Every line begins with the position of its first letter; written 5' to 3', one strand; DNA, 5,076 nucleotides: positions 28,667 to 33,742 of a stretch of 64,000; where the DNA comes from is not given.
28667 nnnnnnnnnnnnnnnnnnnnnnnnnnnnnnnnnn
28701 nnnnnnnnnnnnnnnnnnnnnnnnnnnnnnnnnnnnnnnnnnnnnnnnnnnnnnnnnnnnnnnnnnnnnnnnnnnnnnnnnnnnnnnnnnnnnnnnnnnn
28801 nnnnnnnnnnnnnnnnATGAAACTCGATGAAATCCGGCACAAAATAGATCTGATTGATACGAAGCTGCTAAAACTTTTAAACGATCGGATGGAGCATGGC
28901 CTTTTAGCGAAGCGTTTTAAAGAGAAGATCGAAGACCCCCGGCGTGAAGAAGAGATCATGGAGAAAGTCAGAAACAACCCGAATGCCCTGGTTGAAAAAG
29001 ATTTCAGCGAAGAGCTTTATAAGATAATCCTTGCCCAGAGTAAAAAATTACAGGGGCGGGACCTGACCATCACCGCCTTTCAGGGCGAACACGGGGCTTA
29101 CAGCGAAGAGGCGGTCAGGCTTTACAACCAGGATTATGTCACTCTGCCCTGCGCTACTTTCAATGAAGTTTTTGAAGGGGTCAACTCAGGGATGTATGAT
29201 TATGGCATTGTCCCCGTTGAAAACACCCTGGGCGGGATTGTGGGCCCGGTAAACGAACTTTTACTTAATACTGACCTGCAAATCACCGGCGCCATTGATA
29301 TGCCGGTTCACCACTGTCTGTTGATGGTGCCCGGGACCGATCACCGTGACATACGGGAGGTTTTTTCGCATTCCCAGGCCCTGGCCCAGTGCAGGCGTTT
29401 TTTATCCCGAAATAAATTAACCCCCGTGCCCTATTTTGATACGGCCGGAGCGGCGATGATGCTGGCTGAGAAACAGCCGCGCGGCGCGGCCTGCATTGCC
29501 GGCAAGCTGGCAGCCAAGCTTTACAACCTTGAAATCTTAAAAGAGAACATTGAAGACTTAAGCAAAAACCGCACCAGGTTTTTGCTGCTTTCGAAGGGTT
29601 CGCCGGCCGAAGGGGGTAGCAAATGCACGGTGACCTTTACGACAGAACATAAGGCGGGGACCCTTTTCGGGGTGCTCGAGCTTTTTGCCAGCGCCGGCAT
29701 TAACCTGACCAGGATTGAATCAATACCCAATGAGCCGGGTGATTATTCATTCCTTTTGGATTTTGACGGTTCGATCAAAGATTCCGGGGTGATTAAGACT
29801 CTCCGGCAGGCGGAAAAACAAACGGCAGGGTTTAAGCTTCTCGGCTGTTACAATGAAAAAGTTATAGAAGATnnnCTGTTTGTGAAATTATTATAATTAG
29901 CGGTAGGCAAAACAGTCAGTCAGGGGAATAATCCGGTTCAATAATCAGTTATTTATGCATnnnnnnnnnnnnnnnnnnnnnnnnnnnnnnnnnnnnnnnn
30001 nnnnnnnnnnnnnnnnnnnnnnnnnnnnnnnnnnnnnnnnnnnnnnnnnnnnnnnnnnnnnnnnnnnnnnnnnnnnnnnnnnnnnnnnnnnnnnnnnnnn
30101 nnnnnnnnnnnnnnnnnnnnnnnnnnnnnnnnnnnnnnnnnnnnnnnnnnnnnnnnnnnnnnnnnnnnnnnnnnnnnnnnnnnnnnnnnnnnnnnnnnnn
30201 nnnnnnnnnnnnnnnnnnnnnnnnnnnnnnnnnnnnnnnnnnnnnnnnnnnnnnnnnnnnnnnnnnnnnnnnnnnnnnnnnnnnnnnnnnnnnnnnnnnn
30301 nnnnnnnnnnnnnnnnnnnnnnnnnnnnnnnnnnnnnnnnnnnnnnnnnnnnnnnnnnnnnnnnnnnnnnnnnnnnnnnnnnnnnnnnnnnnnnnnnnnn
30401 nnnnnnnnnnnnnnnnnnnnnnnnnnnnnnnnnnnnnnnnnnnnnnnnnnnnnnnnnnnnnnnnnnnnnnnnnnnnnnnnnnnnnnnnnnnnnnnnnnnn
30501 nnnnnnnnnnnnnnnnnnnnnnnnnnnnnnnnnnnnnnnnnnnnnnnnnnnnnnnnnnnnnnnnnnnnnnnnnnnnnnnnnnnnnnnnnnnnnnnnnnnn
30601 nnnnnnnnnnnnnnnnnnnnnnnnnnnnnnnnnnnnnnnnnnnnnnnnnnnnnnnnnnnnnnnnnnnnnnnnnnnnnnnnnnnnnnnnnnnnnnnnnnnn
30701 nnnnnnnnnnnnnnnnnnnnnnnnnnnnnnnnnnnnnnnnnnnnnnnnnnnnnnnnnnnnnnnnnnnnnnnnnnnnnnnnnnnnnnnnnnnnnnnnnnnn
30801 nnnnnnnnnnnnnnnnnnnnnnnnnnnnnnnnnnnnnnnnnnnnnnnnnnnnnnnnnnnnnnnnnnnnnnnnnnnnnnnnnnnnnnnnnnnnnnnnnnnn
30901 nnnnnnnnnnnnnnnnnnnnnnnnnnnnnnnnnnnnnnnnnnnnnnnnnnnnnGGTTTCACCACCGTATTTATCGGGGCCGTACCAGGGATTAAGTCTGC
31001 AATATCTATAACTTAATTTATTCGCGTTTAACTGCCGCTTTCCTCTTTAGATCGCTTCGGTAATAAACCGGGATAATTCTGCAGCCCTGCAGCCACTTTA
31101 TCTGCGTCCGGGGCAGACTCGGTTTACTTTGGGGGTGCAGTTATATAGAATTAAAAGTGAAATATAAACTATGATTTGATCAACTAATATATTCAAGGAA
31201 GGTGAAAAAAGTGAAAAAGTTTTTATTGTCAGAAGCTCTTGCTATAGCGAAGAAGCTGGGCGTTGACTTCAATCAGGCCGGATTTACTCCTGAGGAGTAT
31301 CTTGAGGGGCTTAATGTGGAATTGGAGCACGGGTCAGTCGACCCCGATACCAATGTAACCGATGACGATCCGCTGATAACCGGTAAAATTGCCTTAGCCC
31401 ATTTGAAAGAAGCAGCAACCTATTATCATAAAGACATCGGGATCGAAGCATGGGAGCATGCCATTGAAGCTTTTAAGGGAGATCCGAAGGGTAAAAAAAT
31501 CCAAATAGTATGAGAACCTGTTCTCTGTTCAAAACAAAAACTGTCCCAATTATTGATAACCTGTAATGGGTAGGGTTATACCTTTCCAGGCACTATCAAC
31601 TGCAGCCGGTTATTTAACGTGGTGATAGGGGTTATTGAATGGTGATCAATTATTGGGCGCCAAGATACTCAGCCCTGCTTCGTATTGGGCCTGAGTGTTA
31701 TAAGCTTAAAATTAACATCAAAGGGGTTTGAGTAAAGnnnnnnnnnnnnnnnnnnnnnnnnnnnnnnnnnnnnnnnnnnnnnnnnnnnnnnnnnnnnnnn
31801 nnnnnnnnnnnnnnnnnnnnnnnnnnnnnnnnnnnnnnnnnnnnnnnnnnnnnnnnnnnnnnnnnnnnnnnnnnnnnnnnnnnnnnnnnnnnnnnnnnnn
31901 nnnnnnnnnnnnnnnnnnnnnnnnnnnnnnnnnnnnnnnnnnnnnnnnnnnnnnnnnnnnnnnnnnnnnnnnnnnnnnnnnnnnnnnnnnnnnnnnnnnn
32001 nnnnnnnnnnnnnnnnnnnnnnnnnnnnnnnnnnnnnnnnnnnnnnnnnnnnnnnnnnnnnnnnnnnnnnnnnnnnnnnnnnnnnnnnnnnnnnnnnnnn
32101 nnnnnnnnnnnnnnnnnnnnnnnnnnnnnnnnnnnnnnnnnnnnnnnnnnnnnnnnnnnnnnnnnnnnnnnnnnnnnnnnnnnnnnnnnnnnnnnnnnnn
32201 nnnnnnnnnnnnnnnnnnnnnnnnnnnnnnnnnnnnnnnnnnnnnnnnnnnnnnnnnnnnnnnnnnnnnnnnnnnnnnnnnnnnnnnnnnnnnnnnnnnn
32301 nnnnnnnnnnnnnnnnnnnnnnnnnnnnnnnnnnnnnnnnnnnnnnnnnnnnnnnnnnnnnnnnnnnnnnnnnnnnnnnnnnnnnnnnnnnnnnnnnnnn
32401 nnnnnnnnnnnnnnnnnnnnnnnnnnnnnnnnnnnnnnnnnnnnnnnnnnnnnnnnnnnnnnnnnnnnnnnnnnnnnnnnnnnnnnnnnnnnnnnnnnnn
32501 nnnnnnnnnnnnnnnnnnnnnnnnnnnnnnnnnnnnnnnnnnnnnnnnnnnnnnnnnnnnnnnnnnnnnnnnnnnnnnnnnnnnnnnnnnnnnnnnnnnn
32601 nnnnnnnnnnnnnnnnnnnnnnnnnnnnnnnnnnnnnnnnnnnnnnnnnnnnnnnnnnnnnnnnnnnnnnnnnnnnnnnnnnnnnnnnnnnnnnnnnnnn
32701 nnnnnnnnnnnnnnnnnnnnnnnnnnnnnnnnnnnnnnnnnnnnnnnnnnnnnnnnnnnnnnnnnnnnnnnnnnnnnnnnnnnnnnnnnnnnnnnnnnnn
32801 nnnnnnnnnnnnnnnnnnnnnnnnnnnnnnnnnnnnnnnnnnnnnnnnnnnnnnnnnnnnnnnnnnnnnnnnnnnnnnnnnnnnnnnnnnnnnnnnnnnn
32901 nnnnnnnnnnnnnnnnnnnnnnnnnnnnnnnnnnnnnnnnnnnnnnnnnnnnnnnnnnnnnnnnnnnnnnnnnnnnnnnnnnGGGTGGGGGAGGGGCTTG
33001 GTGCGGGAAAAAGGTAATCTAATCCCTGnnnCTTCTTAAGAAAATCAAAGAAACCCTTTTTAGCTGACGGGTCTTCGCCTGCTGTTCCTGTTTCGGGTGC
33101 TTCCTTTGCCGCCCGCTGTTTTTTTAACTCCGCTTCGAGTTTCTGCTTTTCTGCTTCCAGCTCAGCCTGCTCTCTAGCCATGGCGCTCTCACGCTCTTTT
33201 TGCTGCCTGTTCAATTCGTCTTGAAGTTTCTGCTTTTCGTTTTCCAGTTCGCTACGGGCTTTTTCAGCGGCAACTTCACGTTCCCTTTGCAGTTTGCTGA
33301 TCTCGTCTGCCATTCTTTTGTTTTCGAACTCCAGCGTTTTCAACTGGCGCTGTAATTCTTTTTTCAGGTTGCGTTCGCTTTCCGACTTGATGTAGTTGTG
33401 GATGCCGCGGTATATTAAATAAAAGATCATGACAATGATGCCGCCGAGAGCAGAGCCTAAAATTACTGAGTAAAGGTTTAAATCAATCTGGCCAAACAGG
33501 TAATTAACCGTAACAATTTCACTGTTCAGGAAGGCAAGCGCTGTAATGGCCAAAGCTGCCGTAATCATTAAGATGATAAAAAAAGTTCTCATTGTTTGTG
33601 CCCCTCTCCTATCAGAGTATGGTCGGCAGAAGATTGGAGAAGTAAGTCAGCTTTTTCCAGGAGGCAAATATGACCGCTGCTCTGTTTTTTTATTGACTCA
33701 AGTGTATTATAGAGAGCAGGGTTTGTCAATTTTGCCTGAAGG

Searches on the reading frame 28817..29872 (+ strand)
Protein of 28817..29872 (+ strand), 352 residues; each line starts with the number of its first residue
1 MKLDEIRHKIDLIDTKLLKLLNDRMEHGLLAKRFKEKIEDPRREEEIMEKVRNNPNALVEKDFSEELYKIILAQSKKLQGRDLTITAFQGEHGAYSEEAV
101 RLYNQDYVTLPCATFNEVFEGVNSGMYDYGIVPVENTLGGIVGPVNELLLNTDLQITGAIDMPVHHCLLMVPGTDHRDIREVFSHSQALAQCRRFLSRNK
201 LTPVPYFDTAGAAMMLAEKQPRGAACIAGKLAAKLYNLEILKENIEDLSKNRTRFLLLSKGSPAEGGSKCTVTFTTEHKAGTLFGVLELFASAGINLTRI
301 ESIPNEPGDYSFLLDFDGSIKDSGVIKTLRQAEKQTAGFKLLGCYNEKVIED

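Call 28: search_protein_families(library=pfam, proteins=[window:28817-29872:+], max_evalue=0.00001)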
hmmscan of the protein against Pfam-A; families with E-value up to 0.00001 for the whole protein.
window:28817-29872:+ (352 aa): 3 families
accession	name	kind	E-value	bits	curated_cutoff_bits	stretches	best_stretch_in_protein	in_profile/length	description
PF00800.23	PDT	-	7.6e-59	199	25.2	1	87-261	2-179/181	Prephenate dehydratase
PF01817.26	CM_2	-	4.7e-13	49.6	27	1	6-79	1-79/80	Chorismate mutase type II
PF01842.31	ACT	-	1.5e-06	28.3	27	1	274-333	5-65/66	ACT domain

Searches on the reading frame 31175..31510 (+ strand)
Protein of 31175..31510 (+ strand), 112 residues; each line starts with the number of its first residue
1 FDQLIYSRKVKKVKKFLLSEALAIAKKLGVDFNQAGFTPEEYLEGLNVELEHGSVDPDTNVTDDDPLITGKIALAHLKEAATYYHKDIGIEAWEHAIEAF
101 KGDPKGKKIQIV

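Call 40: search_protein_families(library=pfam, proteins=[window:31175-31510:+], max_evalue=0.05)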
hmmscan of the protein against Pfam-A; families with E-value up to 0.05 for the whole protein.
window:31175-31510:+ (112 aa): 2 families
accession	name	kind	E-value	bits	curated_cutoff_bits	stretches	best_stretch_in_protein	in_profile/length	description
PF18905.5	DUF5661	-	1.3e-12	48.3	27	1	23-86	3-58/65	Protein of unknown function (DUF5661)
PF20636.2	SMN_G2-BD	-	0.0059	16.5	22.2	0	90-101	14-25/29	Survival Motor Neuron, Gemin2-binding domain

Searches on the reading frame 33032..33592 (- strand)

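Call 28: search_protein_families(library=pfam, proteins=[window:33032-33592:-], max_evalue=0.00001)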
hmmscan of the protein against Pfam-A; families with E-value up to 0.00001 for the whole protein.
window:33032-33592:- (187 aa): 2 families
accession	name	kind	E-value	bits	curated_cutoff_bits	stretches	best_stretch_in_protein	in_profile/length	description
PF06305.16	LapA_dom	-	6.2e-10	39.3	28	1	23-88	2-60/64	Lipopolysaccharide assembly protein A domain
PF04977.20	DivIC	-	8.7e-07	29.1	28.9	1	52-116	1-65/80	Septum formation initiator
